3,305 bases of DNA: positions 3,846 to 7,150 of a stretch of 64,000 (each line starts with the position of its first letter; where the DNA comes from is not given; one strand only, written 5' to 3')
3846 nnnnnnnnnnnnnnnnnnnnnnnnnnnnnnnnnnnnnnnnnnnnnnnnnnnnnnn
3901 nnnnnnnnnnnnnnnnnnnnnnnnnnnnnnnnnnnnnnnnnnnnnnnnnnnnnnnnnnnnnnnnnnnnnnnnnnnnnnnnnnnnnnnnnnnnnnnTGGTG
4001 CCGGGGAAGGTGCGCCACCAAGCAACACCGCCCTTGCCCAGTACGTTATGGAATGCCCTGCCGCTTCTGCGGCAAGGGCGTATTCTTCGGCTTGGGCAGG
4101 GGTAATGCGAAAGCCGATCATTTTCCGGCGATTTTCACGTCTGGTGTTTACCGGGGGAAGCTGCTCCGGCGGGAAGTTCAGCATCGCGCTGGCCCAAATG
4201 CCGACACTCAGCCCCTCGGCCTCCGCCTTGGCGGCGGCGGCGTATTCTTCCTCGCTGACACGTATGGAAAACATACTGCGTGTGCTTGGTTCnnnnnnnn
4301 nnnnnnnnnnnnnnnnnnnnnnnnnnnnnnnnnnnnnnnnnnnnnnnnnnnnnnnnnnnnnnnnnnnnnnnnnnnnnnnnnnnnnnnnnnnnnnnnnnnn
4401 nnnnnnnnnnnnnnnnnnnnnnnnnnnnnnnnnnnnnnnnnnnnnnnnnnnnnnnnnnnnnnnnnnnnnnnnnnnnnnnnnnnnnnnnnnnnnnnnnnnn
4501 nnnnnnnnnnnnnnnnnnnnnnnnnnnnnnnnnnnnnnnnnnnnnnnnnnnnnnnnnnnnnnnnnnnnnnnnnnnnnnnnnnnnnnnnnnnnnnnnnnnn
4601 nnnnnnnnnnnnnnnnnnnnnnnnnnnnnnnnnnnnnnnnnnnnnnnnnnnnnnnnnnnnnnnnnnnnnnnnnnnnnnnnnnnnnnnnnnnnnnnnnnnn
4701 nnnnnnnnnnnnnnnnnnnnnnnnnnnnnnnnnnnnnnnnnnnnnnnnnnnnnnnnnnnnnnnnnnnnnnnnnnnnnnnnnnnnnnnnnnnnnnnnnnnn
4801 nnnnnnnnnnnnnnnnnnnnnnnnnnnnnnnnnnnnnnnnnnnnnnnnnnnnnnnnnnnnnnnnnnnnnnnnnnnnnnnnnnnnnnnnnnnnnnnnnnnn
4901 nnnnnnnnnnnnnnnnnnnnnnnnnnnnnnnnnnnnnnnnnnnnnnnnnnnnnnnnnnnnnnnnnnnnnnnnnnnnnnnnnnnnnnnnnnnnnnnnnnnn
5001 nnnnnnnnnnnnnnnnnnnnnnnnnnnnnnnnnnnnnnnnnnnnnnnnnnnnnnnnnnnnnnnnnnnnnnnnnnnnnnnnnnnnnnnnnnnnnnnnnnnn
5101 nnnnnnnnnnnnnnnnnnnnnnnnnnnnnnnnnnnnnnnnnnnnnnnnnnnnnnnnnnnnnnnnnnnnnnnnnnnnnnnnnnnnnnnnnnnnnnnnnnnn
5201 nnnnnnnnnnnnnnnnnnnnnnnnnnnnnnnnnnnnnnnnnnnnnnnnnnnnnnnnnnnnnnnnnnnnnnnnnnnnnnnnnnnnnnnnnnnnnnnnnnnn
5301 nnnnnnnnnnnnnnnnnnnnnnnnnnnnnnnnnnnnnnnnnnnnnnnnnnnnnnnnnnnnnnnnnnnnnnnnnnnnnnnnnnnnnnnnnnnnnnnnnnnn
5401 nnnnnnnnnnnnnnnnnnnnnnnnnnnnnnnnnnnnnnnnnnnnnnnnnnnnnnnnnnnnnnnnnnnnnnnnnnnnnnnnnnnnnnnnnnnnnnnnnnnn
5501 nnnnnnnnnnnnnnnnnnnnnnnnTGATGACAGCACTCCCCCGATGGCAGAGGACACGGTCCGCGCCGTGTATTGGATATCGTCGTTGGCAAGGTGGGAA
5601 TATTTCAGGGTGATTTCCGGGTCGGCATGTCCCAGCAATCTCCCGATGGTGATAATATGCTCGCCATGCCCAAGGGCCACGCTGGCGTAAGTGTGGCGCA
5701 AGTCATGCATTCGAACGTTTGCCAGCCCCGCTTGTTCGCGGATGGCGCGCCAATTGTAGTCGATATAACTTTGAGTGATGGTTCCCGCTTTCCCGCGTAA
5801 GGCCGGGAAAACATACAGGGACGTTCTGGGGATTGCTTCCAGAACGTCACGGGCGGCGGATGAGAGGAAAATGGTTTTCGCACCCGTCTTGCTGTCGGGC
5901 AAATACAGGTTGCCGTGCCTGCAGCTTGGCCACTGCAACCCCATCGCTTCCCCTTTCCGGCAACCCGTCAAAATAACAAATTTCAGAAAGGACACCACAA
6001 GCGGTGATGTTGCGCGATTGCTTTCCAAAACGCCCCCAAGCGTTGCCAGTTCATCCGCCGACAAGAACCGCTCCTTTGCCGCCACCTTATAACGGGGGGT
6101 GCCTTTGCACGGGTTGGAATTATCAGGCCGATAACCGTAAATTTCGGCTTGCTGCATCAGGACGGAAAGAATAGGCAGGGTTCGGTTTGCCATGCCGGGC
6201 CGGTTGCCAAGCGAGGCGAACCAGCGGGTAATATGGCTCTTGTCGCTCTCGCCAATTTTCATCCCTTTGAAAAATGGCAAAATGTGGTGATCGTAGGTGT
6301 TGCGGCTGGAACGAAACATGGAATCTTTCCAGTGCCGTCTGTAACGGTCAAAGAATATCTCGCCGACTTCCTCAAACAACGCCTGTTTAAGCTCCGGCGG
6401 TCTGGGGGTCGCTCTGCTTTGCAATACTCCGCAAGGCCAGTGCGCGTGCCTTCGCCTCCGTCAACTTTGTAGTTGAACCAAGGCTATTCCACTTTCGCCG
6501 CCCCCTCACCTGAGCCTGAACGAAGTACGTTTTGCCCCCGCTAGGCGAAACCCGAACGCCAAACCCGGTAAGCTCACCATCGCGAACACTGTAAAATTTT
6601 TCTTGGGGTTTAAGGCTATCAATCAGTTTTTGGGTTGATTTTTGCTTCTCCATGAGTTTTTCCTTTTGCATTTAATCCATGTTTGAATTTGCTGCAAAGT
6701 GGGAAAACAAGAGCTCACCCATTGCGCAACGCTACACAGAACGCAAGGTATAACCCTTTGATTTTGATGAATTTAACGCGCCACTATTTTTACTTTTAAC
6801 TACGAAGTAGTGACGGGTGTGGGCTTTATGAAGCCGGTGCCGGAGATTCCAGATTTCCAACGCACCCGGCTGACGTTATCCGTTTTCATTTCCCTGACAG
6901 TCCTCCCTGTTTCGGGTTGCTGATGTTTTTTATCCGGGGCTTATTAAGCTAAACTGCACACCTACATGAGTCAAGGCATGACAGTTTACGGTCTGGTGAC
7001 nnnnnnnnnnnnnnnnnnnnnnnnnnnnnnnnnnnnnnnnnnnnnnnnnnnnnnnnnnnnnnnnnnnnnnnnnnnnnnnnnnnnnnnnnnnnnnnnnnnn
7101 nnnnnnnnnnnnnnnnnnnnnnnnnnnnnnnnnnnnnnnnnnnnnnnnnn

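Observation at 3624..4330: Tyrosine integrase with four C-terminal ribbon-helix-helix (MobC/NikA-like) repeats fused in frame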

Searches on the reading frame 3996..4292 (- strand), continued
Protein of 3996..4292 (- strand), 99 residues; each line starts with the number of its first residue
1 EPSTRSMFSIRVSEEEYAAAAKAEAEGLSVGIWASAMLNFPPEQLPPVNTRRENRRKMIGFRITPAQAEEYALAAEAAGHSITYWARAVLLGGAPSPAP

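Call 87: find_encoding_contigs(protein=P0126, flank=5000, max_places=3)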
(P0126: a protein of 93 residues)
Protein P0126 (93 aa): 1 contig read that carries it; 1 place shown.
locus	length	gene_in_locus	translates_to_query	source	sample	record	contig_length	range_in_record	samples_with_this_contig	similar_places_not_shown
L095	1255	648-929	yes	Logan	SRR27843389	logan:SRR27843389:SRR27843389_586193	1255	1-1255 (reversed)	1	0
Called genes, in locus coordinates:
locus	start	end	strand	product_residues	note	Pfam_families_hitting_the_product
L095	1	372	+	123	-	?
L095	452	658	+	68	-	-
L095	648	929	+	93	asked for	PF21983:NikA-like (faint), PF05534:HicB (faint)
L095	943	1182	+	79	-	-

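Call 88: find_encoding_contigs(protein=P0165, flank=5000, max_places=3)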
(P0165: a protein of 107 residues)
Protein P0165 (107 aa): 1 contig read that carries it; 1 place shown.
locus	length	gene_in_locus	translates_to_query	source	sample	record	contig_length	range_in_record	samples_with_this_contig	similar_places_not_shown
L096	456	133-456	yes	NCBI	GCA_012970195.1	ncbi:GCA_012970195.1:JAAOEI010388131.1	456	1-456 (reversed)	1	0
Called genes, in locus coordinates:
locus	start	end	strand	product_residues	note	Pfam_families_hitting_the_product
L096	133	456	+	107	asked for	PF21983:NikA-like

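Call 89: find_encoding_contigs(protein=P0152, flank=5000, max_places=3)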
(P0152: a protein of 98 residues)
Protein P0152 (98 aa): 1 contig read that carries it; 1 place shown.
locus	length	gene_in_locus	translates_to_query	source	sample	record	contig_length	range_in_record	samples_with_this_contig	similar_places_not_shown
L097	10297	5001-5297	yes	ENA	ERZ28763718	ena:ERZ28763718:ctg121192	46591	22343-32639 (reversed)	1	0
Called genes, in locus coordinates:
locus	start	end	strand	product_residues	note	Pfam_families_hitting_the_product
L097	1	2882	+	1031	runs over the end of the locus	PF19587:DUF6094, PF00271:Helicase_C (weak)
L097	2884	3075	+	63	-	-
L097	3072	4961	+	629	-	PF00580:UvrD-helicase, PF13245:AAA_19, PF01443:Viral_helicase1 (faint), PF13087:AAA_12 (faint), PF13361:UvrD_C, PF13538:UvrD_C_2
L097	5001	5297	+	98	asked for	PF21983:NikA-like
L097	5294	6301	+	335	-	PF00589:Phage_integrase (faint)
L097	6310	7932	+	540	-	PF08706:D5_N (weak)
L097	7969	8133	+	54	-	-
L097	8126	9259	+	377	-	-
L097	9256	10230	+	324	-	PF00436:SSB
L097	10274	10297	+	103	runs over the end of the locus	-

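Call 90: find_encoding_contigs(protein=P0170, flank=5000, max_places=3)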
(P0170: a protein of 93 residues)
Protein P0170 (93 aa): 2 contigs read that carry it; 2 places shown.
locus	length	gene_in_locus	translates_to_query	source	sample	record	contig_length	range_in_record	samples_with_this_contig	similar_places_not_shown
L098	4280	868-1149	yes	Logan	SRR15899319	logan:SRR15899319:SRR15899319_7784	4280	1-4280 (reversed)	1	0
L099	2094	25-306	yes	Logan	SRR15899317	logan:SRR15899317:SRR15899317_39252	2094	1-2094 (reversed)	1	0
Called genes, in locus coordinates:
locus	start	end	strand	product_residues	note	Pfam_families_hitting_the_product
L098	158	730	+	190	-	-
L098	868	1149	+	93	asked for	PF21983:NikA-like (faint)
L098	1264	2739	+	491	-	PF21983:NikA-like (weak)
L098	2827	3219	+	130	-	-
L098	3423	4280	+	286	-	?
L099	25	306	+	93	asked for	PF21983:NikA-like (faint)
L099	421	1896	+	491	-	PF21983:NikA-like (weak)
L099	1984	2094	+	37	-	?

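Call 91: search_protein_families(library=ncbifam, proteins=[L097:5294-6298:+, L098:1264-2736:+], max_evalue=1)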
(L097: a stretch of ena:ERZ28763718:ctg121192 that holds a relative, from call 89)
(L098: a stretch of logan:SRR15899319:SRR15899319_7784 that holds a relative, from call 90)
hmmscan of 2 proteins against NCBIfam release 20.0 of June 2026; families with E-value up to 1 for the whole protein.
L097:5294-6298:+ (335 aa): 0 families

L098:1264-2736:+ (491 aa): 1 family
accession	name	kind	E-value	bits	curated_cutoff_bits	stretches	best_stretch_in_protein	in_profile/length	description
NF041418.1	MbpA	equivalog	0.0054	16.6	90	1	429-460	8-39/93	mobilization protein MbpA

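Call 92: search_protein_families(library=pfam, proteins=[L097:5294-6298:+, L098:1264-2736:+, L097:6310-7929:+, L097:8126-9256:+], max_evalue=1)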
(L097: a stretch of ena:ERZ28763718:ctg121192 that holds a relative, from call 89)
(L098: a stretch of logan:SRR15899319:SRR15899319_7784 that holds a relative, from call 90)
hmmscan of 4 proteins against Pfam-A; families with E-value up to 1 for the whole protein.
L097:5294-6298:+ (335 aa): 4 families
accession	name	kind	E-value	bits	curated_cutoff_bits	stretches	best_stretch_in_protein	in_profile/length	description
PF00589.27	Phage_integrase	-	7.1e-06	26.3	27.1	1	177-325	18-171/172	Phage integrase family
PF13495.12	Phage_int_SAM_4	-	0.0017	19.2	27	1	66-128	14-73/85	Phage integrase, N-terminal SAM-like domain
PF02899.23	Phage_int_SAM_1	-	0.1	13.3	22.3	1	64-126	12-72/83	Phage integrase, N-terminal SAM-like domain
PF20075.5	DUF6471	-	0.15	12.4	26.8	1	111-135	15-39/65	Domain of unknown function (DUF6471)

L098:1264-2736:+ (491 aa): 3 families
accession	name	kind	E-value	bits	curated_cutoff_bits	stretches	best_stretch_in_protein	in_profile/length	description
PF21983.2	NikA-like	-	1.2e-06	29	27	1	422-460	3-41/72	Mobilization protein NikA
PF14747.11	DUF4473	-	0.027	15.4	25.9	1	126-188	5-58/78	Domain of unknown function (DUF4473)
PF18437.6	Nup54_C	-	0.34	11.2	26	1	20-43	15-35/39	Nup54 C-terminal interacting domain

L097:6310-7929:+ (540 aa): 3 families
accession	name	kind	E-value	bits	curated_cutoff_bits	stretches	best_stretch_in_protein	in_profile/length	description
PF08706.16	D5_N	-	5.2e-07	30.5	22.4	1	122-202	63-130/145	D5 N terminal like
PF13476.12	AAA_23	-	0.25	12.4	27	1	250-289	29-56/201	AAA domain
PF13555.12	AAA_29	-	0.26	11.5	27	1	244-265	26-47/61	P-loop containing region of AAA domain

L097:8126-9256:+ (377 aa): 0 families

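Call 93: search_dna_similar(query=L097:5294-6298:+, collection=plasmids, mode=protein, max_evalue=0.001, max_rows=15)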
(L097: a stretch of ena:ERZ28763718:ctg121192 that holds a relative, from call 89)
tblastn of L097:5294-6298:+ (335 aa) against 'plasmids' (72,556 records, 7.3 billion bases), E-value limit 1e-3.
Records with a match: 1059; places in all: 1083; records where one place covers at least 80% of the query: 58.
Best place of each record, by identity: <60% 1059.
By first word of the organism name: Escherichia 616; Pantoea 58; Salmonella 44; Vibrio 37; Xanthomonas 36; Acetobacter 24; Sphingobium 23; Hymenobacter 23; Aeromonas 15; Alteromonas 14; and 57 more.
By predicted mobility (MOB-suite, as given by PLSDB): non-mobilizable 728; mobilizable 233; conjugative 98.
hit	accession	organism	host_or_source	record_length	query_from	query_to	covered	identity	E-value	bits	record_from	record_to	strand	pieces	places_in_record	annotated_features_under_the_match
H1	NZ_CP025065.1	Roseomonas mucosa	Homo sapiens,Clinical, healthy, human ...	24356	105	333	68%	35.9%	7e-26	115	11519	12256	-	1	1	site-specific integrase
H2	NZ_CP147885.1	Roseomonas mucosa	cell culture,Styx glacier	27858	105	333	68%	35.9%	7e-26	115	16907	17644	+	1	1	tyrosine-type recombinase/integrase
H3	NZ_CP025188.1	Roseomonas mucosa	Homo sapiens,clinical, human skin, ...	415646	105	333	68%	35.9%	8e-26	115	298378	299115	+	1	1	site-specific integrase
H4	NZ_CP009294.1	Novosphingobium pentaromativorans US6-1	mud sediment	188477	66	324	77%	29.8%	2e-9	66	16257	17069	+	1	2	site-specific integrase | hypothetical protein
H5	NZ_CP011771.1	Croceicoccus naphthovorans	-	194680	66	324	77%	29.8%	2e-9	66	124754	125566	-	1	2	site-specific integrase | hypothetical protein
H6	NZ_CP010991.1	Pseudonocardia sp. EC080625-04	Apterostigma dentigerum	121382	66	335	81%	28.6%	3e-9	66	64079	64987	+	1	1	site-specific integrase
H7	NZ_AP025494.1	Vibrio gigantis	-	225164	63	332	81%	28.2%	5e-20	98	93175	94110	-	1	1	tyrosine-type recombinase/integrase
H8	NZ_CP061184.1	Roseomonas haemaphysalidis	tick,pure culture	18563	110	335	67%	33.6%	3e-25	113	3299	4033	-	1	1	site-specific integrase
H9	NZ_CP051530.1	Shewanella baltica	fish gut,Atlantic Mackerel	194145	65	335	81%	28.0%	2e-16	88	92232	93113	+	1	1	tyrosine-type recombinase/integrase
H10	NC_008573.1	Shewanella sp. ANA-3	-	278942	65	335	81%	28.0%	2e-16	88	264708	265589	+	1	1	tyrosine-type recombinase/integrase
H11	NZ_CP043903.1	Shewanella sp. LC6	-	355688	65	335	81%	28.0%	2e-16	88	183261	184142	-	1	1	tyrosine-type recombinase/integrase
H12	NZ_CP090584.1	Methylobacterium radiotolerans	Pure isolate,Urban soil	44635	66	334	80%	27.8%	1e-7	61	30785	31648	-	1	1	site-specific integrase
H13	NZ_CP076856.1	Shewanella decolorationis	sludge,sludge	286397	65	335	81%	27.6%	4e-16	87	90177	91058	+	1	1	tyrosine-type recombinase/integrase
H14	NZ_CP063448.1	Novosphingobium sp. ES2-1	mixed culture,activated sludge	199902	64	324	78%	28.4%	3e-6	56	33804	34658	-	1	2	site-specific integrase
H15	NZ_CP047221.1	Sphingobium yanoikuyae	cell culture,sludge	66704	60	332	81%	27.1%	2e-8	64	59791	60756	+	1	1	integrase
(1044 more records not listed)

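Call 94: get_annotated_region(hit=H1, flank=4000)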
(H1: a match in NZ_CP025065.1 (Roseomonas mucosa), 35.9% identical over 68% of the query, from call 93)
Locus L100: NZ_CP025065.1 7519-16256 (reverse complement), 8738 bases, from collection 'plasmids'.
description: Roseomonas mucosa strain HV2 plasmid unnamed4
organism: Roseomonas mucosa (NCBI taxid 207340)
taxonomy: Bacteria; Pseudomonadota; Alphaproteobacteria; Rhodospirillales; Acetobacteraceae; Roseomonas; Roseomonas mucosa
host: -; source: Homo sapiens,Clinical, healthy, human skin; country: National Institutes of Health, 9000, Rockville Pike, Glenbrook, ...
typing (MOB-suite, as given by PLSDB): non-mobilizable
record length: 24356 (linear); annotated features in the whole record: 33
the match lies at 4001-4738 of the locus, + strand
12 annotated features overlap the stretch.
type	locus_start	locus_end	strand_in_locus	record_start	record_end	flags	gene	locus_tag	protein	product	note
CDS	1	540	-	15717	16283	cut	-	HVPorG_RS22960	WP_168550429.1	hypothetical protein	-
CDS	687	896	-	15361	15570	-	-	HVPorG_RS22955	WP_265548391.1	hypothetical protein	-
CDS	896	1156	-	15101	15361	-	-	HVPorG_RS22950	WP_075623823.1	hypothetical protein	-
CDS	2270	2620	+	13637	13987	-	-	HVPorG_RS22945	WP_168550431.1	hypothetical protein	-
CDS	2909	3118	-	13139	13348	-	-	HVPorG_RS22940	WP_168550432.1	hypothetical protein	-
CDS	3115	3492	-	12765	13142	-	-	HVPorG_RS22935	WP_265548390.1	response regulator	GO:0000160 - phosphorelay signal transduction system [Evidence IEA]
CDS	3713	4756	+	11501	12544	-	-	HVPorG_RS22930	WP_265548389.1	site-specific integrase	GO:0015074 - DNA integration [Evidence IEA]; GO:0006310 - DNA recombination [Evidence IEA]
CDS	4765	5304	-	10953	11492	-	-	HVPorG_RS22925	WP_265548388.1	hypothetical protein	-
CDS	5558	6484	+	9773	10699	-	-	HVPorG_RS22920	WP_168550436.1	manganese catalase family protein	-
CDS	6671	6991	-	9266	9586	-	-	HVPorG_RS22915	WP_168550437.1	HigA family addiction module antitoxin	-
CDS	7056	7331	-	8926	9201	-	-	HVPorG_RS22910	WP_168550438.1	type II toxin-antitoxin system RelE/ParE family toxin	-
CDS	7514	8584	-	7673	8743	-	-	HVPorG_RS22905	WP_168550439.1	YihY/virulence factor BrkB family protein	-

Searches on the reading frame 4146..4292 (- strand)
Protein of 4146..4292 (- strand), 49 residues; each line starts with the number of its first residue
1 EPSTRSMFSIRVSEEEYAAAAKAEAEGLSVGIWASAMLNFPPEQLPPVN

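Call 76: search_protein_families(library=pfam, proteins=[window:4146-4292:-], max_evalue=0.1)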
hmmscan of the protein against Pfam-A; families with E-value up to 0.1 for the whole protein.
window:4146-4292:- (49 aa): 1 family
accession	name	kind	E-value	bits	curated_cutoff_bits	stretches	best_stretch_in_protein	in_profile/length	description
PF21983.2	NikA-like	-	0.028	15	27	1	7-31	6-31/72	Mobilization protein NikA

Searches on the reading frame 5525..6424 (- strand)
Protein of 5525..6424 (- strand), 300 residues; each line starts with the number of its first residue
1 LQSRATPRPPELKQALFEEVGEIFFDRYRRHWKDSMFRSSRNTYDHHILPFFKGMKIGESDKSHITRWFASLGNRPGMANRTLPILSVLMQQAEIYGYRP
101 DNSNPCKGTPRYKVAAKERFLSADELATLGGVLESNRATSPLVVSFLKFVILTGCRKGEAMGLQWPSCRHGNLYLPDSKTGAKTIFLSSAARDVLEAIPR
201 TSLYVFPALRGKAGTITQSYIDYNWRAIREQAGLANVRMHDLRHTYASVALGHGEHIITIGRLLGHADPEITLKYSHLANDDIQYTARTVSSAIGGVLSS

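Call 5: search_protein_families(library=pfam, proteins=[window:5525-6424:-], max_evalue=1)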
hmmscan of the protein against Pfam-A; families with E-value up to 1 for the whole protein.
window:5525-6424:- (300 aa): 3 families
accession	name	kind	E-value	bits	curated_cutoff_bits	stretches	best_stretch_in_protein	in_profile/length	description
PF00589.27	Phage_integrase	-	1.6e-14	54.5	27.1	1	120-279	2-169/172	Phage integrase family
PF14659.12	Phage_int_SAM_3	-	1.2e-07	32.3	22.6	1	17-71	2-56/58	Phage integrase, N-terminal SAM-like domain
PF22022.2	Phage_int_M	-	0.092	13.4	27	1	17-102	1-88/96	Phage integrase central domain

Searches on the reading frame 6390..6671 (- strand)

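Call 5: search_protein_families(library=pfam, proteins=[window:6390-6671:-], max_evalue=1)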
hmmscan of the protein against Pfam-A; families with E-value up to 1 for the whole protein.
window:6390-6671:- (94 aa): 2 families
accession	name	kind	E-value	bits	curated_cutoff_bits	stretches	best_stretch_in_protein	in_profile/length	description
PF13356.12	Arm-DNA-bind_3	-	6.5e-10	39.4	27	1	13-90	2-77/83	Arm DNA-binding domain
PF00540.23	Gag_p17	-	0.0068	16.8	20.8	0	3-26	46-69/140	gag gene protein p17 (matrix protein)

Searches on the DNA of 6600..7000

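Call 60: search_rna_families(source=window, start=6600, end=7000, threshold=evalue, max_evalue=1)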
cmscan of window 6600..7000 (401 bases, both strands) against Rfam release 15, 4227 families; matches with E-value up to 1: 1.
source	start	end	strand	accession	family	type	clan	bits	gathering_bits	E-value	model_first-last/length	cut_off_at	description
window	6891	6933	+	RF02837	anti-hemB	Gene; sRNA;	-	14.3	49.5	0.88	1-81/81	no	Burkholderia RNA 7 (anti-hemB)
